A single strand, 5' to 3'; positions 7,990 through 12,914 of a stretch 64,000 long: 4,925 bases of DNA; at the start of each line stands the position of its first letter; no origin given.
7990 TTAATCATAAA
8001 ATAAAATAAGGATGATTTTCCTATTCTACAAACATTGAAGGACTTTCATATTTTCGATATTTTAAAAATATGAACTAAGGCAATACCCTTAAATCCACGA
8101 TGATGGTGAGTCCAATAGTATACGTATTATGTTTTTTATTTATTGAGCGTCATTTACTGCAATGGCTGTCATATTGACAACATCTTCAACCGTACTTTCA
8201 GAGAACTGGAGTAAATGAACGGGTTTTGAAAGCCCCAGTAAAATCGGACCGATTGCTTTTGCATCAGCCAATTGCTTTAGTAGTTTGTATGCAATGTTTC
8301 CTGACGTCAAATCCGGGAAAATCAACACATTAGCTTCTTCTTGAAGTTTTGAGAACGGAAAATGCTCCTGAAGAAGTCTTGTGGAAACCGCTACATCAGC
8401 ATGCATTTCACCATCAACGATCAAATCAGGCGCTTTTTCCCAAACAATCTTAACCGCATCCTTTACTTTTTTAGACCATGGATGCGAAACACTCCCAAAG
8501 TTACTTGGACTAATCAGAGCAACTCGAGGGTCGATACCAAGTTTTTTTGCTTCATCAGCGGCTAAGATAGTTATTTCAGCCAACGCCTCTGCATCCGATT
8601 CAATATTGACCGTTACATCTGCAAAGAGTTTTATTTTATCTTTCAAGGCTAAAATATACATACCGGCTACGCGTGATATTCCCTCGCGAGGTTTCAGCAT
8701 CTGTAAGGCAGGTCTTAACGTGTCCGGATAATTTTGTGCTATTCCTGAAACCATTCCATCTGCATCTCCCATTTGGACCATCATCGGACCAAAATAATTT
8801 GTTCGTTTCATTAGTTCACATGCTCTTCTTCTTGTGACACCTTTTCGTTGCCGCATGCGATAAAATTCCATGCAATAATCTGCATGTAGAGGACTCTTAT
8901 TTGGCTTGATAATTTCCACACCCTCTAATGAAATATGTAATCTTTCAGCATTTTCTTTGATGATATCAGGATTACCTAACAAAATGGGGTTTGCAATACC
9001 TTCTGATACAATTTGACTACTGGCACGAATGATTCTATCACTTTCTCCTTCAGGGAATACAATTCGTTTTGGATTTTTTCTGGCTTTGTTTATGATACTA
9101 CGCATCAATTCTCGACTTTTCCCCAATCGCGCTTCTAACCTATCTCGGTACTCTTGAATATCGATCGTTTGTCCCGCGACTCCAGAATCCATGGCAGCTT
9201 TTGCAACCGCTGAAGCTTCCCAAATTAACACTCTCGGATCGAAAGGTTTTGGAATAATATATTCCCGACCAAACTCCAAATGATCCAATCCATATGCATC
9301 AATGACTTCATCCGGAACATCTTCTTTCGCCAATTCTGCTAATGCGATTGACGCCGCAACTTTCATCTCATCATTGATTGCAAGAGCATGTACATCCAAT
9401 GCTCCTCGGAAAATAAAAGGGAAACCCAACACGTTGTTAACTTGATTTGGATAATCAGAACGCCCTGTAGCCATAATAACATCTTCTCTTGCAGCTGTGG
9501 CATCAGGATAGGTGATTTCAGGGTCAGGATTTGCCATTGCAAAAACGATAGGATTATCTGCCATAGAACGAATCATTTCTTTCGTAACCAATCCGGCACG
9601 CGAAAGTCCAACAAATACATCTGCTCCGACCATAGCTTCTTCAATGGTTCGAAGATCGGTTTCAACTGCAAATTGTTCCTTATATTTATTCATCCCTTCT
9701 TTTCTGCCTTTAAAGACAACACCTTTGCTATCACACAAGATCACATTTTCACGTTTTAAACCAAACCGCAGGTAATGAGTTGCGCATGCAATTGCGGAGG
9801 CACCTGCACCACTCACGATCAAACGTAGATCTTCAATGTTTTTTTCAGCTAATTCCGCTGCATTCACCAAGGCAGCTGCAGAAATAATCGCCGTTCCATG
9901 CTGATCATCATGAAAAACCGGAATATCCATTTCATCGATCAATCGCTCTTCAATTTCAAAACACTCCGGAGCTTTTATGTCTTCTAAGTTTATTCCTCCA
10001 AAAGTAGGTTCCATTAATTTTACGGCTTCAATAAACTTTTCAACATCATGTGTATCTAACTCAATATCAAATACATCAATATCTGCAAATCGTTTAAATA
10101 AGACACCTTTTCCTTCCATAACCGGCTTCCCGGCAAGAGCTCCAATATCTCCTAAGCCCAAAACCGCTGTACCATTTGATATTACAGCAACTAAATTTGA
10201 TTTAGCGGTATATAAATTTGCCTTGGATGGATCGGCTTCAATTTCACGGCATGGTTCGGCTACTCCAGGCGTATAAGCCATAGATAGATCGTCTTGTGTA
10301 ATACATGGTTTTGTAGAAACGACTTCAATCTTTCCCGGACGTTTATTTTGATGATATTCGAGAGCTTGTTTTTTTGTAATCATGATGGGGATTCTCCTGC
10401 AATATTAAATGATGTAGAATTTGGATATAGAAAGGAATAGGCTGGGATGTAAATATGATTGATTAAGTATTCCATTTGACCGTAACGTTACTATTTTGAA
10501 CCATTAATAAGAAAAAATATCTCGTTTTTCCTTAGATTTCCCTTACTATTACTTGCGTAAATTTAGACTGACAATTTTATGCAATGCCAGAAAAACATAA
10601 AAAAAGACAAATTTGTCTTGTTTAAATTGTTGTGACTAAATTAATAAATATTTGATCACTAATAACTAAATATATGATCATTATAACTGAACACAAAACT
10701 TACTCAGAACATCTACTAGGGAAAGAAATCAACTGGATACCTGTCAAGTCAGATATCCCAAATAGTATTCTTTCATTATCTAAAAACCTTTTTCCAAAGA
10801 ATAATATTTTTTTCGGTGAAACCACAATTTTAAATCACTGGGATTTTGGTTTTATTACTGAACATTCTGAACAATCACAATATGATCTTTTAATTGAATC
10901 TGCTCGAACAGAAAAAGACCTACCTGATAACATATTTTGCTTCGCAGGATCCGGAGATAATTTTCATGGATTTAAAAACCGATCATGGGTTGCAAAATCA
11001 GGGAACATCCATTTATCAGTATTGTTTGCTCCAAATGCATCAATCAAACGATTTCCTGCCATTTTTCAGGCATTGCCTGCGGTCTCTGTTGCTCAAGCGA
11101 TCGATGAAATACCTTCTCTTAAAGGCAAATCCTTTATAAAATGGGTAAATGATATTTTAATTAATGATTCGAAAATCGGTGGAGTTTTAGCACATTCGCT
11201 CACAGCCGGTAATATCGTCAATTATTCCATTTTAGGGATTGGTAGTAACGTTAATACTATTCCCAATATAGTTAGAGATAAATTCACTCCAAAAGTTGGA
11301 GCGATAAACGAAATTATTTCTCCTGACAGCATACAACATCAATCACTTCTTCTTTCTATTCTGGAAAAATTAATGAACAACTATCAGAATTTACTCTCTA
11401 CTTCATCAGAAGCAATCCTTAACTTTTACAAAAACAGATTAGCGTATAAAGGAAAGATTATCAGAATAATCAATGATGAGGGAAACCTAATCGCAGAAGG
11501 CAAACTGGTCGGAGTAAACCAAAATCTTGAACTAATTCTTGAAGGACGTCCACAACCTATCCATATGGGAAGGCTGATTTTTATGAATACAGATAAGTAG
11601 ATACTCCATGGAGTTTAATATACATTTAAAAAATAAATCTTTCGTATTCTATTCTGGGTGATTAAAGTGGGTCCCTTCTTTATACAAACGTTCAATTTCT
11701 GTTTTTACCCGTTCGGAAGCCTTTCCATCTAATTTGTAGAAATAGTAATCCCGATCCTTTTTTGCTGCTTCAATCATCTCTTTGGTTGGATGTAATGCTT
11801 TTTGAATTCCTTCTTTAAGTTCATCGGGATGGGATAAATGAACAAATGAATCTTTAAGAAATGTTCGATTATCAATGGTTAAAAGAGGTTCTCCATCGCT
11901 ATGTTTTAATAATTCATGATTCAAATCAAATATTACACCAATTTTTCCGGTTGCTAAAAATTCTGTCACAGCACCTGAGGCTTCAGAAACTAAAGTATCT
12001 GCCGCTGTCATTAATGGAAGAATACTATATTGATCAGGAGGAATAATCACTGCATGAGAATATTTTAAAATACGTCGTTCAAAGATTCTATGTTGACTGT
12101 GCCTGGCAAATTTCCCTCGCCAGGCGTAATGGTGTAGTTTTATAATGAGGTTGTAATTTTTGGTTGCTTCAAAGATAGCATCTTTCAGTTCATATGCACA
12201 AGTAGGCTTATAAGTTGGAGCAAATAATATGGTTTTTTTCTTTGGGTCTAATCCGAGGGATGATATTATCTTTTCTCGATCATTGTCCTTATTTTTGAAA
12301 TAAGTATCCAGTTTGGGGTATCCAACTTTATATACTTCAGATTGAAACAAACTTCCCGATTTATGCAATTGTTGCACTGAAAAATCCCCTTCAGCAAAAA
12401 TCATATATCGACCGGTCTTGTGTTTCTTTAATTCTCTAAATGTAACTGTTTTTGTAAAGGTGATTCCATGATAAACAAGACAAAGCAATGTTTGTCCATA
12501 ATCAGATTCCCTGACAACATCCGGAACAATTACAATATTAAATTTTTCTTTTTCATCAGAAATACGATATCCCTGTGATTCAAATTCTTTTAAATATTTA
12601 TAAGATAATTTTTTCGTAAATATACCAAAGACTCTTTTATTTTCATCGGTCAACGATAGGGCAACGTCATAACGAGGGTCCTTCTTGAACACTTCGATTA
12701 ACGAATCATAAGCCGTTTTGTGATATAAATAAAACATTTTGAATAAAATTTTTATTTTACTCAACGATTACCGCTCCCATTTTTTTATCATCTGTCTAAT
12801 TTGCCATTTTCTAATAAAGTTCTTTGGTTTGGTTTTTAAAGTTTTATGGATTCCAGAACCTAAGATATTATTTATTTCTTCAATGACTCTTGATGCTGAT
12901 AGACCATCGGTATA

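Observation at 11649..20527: Phosphonate island: cytidylyltransferase-PepM fusion, Ppd and Fe-ADH wired to two TagF-like transferases, a tandem LicD-like transferase and an ABC exporter. Candidate hydroxyethylphosphonate surface polymer ('phosphono-teichoic' hypothesis).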

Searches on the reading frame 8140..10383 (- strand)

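Call 23: search_protein_families(library=pfam, proteins=[window:8140-10383:-], max_evalue=0.0001)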
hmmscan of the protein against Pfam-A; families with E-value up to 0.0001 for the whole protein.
window:8140-10383:- (747 aa): 3 families
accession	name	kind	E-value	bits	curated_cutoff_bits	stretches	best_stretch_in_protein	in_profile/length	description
PF01515.24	PTA_PTB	-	1.2e-105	353.9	24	1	426-743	2-319/319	Phosphate acetyl/butaryl transferase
PF00390.24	malic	-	8.9e-34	117.3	23.1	1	17-148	2-181/182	Malic enzyme, N-terminal domain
PF03949.21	Malic_M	-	2e-20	73.6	23.5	1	163-358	3-231/258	Malic enzyme, NAD binding domain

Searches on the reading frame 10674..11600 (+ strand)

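Call 4: search_protein_families(library=pfam, proteins=[window:10674-11600:+], max_evalue=0.01)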
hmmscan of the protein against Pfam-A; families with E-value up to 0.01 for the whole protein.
window:10674-11600:+ (308 aa): 1 family
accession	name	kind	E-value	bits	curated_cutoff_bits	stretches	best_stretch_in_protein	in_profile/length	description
PF03099.24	BPL_LplA_LipB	-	1.9e-08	34.7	21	1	102-192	40-133/133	Biotin/lipoate A/B protein ligase family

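Call 5: search_protein_families(library=ncbifam, proteins=[window:10674-11600:+], max_evalue=0.01)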
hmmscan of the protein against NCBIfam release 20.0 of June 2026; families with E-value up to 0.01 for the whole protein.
window:10674-11600:+ (308 aa): 11 families
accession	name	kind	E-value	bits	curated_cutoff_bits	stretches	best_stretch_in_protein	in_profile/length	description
TIGR00121.1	birA_ligase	equivalog_domain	1.3e-23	83.8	83.1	1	81-292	21-221/235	biotin--[acetyl-CoA-carboxylase] ligase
NF006206.0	PRK08330.1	equivalog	6.1e-22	78.1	311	1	95-292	45-227/243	biotin--protein ligase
NF005405.0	PRK06955.1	equivalog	1.4e-13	50.6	312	1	80-296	59-286/300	biotin--[acetyl-CoA-carboxylase] ligase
NF008846.0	PRK11886.1-1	equivalog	3.2e-13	49.7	353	1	80-274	95-291/312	bifunctional biotin--[acetyl-CoA-carboxylase] ligase/biotin operon repressor BirA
NF008847.0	PRK11886.1-2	equivalog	9.1e-11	41.6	293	1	88-290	106-301/320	bifunctional biotin--[acetyl-CoA-carboxylase] ligase/biotin operon repressor BirA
NF008848.0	PRK11886.1-3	equivalog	5.9e-10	38.7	362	1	99-301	117-313/319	bifunctional biotin--[acetyl-CoA-carboxylase] ligase/biotin operon repressor BirA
NF006294.0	PRK08477.1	equivalog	1.7e-08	34.1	179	1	68-213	14-139/214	biotin--[acetyl-CoA-carboxylase] ligase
NF009862.0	PRK13325.1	equivalog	1.7e-07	30.3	761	1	62-290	86-307/592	bifunctional biotin--[acetyl-CoA-carboxylase] ligase/type III pantothenate kinase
NF004607.0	PRK05935.1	equivalog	1.8e-06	27.9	219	1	152-243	93-185/190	biotin--protein ligase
NF008850.0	PRK11886.1-5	equivalog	0.00021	20.6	489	1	87-290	105-301/320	bifunctional biotin--[acetyl-CoA-carboxylase] ligase/biotin operon repressor BirA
NF008849.0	PRK11886.1-4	equivalog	0.0045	16.1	474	1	89-267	107-280/320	bifunctional biotin--[acetyl-CoA-carboxylase] ligase/biotin operon repressor BirA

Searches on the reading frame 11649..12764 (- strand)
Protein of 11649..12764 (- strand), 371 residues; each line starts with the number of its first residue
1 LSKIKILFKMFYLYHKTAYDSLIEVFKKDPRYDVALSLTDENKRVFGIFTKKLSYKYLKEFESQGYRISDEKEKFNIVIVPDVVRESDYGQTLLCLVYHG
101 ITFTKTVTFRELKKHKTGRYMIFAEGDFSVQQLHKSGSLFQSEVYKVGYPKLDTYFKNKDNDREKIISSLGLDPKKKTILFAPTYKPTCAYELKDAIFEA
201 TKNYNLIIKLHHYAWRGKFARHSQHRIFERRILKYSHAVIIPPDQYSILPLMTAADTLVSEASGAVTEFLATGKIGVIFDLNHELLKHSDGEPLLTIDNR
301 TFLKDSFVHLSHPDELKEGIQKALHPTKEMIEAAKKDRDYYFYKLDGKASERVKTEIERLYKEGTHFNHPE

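Call 4: search_protein_families(library=pfam, proteins=[window:11649-12764:-], max_evalue=0.01)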
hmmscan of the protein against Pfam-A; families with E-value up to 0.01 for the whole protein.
window:11649-12764:- (371 aa): 1 family
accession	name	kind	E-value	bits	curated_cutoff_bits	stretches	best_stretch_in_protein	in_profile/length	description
PF04464.20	Glyphos_transf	-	4.1e-14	52.8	22.1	1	128-357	144-365/367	CDP-Glycerol:Poly(glycerophosphate) glycerophosphotransferase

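Call 5: search_protein_families(library=ncbifam, proteins=[window:11649-12764:-], max_evalue=0.01)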
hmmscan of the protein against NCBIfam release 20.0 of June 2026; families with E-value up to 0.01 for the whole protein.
window:11649-12764:- (371 aa): 2 families
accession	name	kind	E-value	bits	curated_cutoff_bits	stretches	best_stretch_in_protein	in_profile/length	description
NF046086.1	BFO_1060_trans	domain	0.0033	16.6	200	0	140-187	126-172/365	BFO_1060 family glycosyltransferase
TIGR00486.1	YbgI_SA1388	equivalog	0.0041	16.8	130.55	0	43-116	4-83/250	Nif3-like dinuclear metal center hexameric protein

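Call 64: search_solved_structures(query=window:11649-12764:-, max_evalue=0.1, show_alignments=1)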
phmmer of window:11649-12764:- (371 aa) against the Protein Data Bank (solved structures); distinct sequences matched with E-value up to 0.1: 1.
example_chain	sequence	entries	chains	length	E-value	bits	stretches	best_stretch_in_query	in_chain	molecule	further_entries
8qoy_A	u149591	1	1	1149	7.7e-07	31.9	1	137-284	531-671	TagF-like capsule polymerase Cps3D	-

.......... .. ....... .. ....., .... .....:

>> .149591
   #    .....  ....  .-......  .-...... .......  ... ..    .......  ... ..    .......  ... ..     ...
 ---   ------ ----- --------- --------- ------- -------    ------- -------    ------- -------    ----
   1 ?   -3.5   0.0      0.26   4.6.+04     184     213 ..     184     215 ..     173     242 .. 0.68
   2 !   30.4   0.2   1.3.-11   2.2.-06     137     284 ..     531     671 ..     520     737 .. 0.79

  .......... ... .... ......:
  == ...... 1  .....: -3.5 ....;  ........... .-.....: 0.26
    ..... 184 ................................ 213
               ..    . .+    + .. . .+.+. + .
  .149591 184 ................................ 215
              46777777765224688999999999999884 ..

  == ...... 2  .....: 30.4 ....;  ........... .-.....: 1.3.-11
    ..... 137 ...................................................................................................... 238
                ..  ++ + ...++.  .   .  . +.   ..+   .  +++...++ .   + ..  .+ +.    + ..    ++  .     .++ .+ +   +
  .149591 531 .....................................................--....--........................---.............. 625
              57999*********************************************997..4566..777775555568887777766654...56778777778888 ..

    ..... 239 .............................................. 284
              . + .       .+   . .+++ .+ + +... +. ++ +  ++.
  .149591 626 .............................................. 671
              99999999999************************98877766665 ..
